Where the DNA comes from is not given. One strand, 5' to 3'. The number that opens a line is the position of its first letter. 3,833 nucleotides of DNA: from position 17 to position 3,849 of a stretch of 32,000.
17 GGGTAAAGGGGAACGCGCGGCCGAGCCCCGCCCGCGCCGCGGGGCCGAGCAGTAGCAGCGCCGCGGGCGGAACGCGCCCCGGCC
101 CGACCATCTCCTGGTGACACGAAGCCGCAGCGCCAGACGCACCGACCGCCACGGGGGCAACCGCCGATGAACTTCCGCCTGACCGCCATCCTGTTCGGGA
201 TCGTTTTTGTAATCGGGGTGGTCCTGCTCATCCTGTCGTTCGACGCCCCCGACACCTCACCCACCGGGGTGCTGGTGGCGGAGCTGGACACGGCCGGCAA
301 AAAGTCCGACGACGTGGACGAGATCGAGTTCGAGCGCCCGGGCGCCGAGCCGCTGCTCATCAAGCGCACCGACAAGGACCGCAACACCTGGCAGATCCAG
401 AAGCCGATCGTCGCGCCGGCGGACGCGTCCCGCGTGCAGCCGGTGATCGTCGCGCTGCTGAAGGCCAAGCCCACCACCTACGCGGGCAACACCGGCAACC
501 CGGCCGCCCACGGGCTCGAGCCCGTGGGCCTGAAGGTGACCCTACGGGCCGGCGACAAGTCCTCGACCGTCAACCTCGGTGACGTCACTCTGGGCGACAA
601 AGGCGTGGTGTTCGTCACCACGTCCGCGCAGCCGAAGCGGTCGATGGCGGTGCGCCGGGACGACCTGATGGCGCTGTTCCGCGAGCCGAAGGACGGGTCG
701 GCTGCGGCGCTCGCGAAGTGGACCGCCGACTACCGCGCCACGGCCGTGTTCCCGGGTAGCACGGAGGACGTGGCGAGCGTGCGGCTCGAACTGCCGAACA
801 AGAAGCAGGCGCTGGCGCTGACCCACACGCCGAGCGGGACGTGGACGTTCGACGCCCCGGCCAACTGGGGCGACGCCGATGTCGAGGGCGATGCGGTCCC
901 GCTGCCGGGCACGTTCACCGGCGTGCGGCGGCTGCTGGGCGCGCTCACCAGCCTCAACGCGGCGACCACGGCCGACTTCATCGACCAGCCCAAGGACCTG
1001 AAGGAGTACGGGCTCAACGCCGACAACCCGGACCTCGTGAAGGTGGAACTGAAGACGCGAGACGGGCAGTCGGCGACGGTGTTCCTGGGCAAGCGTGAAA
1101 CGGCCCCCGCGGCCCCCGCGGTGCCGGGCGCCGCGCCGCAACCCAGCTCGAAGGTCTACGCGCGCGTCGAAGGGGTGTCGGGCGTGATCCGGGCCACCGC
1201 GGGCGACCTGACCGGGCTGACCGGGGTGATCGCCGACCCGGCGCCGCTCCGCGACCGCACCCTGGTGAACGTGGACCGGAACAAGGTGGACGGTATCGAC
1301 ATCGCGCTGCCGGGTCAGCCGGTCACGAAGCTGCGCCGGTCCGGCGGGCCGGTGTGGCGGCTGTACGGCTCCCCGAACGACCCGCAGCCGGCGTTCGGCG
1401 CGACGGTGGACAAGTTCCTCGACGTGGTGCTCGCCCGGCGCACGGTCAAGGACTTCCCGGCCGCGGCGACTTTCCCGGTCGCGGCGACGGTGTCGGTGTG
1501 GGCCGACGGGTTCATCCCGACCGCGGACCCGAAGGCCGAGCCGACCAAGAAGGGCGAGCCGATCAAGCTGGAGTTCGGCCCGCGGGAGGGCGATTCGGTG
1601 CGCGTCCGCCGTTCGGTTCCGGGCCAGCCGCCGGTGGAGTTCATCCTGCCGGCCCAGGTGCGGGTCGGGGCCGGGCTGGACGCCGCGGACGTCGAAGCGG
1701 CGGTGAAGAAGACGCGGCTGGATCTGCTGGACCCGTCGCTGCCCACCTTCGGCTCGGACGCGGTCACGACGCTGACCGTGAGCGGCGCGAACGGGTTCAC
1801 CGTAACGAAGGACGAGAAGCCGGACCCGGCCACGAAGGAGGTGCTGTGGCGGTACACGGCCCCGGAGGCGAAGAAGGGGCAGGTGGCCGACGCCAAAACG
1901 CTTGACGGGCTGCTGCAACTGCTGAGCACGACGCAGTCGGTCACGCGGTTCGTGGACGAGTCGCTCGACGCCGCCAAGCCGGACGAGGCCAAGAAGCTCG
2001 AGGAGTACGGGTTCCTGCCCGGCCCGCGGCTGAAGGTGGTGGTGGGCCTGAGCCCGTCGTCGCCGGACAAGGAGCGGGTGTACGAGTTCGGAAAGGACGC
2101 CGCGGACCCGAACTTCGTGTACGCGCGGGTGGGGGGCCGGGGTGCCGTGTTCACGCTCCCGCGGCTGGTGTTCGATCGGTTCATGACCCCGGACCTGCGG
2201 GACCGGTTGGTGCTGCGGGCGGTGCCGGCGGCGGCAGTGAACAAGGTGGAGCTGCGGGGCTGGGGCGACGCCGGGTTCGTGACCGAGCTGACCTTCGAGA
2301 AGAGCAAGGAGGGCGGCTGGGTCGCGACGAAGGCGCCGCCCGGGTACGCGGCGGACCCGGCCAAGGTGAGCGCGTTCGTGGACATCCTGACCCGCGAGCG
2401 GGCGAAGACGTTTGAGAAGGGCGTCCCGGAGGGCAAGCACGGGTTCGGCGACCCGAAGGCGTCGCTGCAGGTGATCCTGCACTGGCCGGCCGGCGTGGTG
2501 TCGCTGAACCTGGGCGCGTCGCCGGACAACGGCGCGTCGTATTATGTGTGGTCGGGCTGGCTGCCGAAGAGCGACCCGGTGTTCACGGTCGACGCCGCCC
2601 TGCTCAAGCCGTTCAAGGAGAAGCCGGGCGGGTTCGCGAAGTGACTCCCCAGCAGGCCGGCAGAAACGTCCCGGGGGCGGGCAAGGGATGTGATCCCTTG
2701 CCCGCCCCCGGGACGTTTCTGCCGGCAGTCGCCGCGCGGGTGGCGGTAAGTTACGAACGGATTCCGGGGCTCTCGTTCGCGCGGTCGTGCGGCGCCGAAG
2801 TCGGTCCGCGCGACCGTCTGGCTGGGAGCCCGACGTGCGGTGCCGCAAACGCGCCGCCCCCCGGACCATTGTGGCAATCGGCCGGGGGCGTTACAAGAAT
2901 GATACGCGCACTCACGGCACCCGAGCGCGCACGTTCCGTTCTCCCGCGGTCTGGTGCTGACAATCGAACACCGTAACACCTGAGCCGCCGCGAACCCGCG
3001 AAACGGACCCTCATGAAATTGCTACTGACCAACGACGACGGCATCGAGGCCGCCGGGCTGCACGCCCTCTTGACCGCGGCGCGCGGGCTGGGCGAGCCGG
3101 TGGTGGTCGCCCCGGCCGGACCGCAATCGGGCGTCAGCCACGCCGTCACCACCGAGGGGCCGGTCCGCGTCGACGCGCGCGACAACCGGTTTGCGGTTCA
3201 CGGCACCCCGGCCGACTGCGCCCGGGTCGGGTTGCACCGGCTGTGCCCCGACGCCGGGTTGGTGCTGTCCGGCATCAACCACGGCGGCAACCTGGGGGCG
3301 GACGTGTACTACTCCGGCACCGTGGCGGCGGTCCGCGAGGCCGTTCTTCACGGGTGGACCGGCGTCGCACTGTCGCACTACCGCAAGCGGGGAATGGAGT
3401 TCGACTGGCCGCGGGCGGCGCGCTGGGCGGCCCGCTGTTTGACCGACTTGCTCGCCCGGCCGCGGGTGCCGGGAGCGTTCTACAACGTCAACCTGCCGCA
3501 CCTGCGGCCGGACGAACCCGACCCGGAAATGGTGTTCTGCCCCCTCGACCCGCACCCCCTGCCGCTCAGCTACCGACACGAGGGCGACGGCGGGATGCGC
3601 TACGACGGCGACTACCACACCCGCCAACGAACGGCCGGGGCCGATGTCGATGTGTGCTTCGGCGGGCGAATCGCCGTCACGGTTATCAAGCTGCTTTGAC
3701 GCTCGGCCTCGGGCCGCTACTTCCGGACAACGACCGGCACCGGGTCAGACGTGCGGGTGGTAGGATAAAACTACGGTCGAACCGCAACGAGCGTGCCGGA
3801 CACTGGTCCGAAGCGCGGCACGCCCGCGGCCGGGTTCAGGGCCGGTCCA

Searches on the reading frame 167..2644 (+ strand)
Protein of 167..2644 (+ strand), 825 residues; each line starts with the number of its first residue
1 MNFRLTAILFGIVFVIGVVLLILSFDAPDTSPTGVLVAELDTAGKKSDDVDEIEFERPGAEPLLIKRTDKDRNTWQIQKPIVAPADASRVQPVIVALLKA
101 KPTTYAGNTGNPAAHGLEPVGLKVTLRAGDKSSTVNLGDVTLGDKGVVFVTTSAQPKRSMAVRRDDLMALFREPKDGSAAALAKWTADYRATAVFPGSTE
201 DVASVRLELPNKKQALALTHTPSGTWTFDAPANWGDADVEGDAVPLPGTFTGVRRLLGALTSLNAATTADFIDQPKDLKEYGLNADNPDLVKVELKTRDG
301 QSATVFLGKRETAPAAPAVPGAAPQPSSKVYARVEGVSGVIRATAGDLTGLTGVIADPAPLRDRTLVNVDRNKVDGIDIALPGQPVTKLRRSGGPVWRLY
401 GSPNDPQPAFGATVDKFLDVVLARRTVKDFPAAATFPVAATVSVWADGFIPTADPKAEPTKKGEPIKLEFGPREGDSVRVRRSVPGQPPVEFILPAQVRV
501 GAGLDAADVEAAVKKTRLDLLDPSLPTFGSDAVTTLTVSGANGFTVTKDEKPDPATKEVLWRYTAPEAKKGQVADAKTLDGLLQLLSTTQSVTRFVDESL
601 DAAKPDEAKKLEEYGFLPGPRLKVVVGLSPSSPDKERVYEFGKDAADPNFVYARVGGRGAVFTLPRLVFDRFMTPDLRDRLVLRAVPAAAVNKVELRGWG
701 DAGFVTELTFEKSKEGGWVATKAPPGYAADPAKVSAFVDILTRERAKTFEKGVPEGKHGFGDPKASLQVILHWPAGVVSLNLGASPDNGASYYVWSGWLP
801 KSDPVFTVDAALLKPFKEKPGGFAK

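Call 93: search_protein_families(library=pfam, proteins=[window:167-2644:+], max_evalue=0.001)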
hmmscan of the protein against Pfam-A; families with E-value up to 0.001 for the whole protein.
window:167-2644:+ (825 aa): 1 family
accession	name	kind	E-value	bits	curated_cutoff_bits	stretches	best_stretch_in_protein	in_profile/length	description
PF14238.11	DUF4340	-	4.6e-30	105.6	25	3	574-743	11-161/183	Domain of unknown function (DUF4340)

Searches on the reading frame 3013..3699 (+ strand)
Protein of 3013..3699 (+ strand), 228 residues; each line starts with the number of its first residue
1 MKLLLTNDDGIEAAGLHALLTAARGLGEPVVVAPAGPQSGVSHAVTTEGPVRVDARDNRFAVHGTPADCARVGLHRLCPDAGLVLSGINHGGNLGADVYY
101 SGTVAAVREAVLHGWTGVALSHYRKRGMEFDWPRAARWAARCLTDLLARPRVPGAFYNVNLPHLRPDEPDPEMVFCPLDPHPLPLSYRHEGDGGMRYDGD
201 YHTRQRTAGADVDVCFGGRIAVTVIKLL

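Call 93: search_protein_families(library=pfam, proteins=[window:3013-3699:+], max_evalue=0.001)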
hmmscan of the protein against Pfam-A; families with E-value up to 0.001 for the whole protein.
window:3013-3699:+ (228 aa): 1 family
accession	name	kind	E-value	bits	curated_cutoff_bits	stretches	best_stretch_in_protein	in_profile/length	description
PF01975.23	SurE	-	2.4e-47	161.6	22.1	1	4-168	2-173/189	Survival protein SurE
